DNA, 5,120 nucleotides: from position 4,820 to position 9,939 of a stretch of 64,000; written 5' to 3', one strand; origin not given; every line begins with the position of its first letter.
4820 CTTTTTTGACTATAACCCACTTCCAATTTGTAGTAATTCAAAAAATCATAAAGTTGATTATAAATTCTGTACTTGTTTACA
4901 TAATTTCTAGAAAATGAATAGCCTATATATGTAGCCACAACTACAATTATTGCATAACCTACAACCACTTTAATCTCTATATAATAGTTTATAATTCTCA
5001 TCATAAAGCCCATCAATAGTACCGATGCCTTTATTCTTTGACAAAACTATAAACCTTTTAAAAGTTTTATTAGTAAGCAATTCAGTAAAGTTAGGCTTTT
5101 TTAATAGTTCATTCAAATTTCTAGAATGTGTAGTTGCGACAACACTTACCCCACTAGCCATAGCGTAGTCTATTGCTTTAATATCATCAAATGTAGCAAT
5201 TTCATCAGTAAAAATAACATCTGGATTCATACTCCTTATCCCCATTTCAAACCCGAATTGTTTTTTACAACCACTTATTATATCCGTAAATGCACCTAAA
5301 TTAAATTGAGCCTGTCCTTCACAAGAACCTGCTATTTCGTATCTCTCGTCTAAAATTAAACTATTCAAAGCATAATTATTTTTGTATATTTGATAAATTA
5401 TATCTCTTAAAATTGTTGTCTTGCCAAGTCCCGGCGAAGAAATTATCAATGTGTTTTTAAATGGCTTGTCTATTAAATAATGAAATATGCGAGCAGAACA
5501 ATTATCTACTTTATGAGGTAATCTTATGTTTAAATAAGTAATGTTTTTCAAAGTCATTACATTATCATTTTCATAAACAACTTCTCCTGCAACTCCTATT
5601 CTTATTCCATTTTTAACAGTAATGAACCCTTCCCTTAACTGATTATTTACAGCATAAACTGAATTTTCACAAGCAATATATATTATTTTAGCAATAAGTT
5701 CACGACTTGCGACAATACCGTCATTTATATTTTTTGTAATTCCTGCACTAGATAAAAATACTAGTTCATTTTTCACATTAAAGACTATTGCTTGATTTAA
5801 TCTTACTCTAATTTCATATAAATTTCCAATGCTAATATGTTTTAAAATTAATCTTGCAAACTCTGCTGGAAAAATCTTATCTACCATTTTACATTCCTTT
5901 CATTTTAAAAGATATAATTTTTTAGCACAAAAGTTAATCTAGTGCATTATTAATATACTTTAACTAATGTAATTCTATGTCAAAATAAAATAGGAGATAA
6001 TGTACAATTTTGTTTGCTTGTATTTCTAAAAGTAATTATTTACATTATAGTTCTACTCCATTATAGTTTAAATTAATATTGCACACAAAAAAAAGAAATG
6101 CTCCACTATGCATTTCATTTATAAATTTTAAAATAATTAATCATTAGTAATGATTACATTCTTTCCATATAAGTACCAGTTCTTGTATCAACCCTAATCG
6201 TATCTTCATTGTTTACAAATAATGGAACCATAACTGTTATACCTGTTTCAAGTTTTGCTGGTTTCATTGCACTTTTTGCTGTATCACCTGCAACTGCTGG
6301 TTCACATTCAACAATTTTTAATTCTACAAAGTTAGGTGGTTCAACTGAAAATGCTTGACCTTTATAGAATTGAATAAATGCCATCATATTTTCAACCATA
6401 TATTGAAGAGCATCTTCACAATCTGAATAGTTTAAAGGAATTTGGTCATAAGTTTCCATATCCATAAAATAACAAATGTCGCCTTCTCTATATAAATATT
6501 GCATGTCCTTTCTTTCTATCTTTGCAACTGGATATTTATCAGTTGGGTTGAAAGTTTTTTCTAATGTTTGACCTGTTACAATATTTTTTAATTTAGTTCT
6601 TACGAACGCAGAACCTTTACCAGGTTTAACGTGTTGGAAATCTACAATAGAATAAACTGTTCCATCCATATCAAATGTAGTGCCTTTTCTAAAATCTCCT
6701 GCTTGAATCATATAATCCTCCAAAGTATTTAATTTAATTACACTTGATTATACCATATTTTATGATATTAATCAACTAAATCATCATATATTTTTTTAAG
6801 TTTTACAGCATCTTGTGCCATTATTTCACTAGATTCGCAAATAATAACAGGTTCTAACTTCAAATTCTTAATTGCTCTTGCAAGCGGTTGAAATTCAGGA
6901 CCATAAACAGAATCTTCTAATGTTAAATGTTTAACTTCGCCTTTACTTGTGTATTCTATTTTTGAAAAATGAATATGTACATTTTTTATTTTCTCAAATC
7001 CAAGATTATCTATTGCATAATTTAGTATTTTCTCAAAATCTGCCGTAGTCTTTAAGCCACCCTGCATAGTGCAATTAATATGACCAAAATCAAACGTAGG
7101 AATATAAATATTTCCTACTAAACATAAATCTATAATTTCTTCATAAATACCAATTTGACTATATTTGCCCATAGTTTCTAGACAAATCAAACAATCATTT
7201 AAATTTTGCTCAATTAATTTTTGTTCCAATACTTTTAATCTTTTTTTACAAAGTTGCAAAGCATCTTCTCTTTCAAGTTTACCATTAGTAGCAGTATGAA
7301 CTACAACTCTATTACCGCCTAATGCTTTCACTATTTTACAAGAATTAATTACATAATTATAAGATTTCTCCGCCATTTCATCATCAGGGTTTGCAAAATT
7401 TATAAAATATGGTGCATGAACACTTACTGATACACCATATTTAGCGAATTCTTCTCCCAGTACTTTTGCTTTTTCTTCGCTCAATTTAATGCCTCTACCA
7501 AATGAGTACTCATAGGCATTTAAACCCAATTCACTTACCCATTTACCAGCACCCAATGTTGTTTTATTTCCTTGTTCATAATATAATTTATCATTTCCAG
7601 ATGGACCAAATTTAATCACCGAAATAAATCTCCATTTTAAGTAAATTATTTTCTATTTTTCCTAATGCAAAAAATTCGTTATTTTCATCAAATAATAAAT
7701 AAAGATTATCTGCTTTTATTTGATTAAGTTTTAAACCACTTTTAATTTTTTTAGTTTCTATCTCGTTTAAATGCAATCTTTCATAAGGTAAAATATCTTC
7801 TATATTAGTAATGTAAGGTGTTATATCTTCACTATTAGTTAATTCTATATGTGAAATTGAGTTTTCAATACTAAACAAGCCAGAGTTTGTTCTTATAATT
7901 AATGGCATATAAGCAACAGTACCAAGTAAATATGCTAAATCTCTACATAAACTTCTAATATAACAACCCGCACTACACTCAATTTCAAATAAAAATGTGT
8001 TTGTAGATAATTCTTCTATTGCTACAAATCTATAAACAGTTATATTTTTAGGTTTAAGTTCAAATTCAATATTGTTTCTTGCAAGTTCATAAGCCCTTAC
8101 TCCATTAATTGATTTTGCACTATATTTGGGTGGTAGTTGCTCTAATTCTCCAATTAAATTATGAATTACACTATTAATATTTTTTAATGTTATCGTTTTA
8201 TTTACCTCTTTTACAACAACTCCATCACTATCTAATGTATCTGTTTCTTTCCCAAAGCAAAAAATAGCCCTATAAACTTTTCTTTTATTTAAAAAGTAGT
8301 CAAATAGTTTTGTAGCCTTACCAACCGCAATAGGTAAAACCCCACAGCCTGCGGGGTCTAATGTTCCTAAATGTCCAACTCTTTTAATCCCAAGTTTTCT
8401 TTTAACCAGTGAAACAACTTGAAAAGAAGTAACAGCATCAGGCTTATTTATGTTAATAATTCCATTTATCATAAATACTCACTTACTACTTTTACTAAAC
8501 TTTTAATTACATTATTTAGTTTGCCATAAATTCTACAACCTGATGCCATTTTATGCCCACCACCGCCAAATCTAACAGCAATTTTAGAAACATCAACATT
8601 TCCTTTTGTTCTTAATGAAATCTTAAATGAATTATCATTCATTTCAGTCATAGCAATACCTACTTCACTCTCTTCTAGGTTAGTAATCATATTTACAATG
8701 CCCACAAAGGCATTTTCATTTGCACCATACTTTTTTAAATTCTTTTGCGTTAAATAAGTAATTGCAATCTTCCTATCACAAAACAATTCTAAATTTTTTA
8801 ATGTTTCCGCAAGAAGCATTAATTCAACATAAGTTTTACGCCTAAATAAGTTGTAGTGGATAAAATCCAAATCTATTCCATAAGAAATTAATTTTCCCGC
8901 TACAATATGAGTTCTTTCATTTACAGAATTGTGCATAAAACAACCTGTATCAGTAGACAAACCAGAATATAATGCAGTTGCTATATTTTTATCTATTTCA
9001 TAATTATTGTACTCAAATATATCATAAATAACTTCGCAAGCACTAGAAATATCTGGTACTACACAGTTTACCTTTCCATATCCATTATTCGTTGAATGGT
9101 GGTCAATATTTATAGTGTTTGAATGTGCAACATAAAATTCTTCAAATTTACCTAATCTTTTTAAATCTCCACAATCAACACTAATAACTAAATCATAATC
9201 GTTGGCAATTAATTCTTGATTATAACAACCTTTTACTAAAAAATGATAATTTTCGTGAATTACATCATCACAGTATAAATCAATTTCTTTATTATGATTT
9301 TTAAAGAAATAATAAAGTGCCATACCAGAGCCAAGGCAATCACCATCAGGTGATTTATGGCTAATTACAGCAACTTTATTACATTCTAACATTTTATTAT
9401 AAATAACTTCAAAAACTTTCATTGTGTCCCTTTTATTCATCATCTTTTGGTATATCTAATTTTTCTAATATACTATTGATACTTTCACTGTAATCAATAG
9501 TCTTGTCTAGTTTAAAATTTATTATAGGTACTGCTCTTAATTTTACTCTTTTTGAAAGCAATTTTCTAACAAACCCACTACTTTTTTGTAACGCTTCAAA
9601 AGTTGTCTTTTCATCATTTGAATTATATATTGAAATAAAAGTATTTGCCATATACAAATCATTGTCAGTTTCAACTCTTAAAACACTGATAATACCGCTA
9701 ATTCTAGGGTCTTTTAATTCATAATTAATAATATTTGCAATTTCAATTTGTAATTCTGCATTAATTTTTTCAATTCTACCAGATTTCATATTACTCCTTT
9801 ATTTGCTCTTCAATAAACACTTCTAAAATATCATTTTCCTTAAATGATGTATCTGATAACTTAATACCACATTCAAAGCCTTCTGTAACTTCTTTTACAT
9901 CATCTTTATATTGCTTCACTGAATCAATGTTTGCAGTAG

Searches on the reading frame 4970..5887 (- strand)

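Call 75: search_protein_families(library=pfam, proteins=[window:4970-5887:-], max_evalue=0.0001)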
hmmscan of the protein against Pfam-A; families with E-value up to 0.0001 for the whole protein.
window:4970-5887:- (305 aa): 1 family
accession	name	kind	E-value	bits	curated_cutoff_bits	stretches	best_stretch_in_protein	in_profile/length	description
PF19568.5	Spore_III_AA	-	1.1e-69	235.3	27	1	4-298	9-302/306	Sporulation stage III, protein AA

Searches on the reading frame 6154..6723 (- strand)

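Call 75: search_protein_families(library=pfam, proteins=[window:6154-6723:-], max_evalue=0.0001)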
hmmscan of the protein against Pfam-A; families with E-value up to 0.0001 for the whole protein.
window:6154-6723:- (189 aa): 3 families
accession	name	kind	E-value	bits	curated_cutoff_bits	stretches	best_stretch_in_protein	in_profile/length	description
PF08207.18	EFP_N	-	7e-27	93.7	23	1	8-63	2-57/58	Elongation factor P (EF-P) KOW-like domain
PF09285.17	Elong-fact-P_C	-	1.5e-26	92.3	25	1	133-188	1-56/56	Elongation factor P, C-terminal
PF01132.26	EFP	-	7.7e-19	67.9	27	1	72-124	1-53/54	Elongation factor P (EF-P) OB domain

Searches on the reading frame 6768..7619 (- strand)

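Call 75: search_protein_families(library=pfam, proteins=[window:6768-7619:-], max_evalue=0.0001)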
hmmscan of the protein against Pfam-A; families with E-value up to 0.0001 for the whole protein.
window:6768-7619:- (283 aa): 1 family
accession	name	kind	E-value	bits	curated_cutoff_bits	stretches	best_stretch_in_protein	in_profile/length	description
PF01261.30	AP_endonuc_2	-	1.9e-22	80.6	31.1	1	27-264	3-230/249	Xylose isomerase-like TIM barrel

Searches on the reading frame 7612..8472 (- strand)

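Call 75: search_protein_families(library=pfam, proteins=[window:7612-8472:-], max_evalue=0.0001)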
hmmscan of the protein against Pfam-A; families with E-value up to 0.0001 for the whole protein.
window:7612-8472:- (286 aa): 1 family
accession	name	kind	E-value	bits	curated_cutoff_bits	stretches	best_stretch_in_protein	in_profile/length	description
PF01509.24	TruB_N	-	3.5e-48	164.2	27.3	1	24-172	1-149/149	TruB family pseudouridylate synthase (N terminal domain)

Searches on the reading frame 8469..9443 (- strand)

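Call 76: search_protein_families(library=pfam, proteins=[window:8469-9443:-], max_evalue=0.0001)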
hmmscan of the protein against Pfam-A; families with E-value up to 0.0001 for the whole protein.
window:8469-9443:- (324 aa): 2 families
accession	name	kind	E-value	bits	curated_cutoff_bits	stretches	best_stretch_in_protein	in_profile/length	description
PF01368.27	DHH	-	2.3e-22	80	28.1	1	23-161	1-124/125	DHH family, N-terminal domain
PF02272.25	DHHA1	-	5.5e-12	46.5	25.9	1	227-322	5-98/102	DHHA1 domain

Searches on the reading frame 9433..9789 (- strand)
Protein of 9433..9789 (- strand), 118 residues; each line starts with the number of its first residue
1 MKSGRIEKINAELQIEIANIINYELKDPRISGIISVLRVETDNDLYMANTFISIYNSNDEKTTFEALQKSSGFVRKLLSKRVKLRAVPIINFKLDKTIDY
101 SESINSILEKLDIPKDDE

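Call 76: search_protein_families(library=pfam, proteins=[window:9433-9789:-], max_evalue=0.0001)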
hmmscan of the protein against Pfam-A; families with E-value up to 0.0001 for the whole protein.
window:9433-9789:- (118 aa): 1 family
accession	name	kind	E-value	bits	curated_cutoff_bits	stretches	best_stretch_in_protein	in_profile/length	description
PF02033.23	RBFA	-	2.3e-27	95.8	34.7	1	5-108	1-105/105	Ribosome-binding factor A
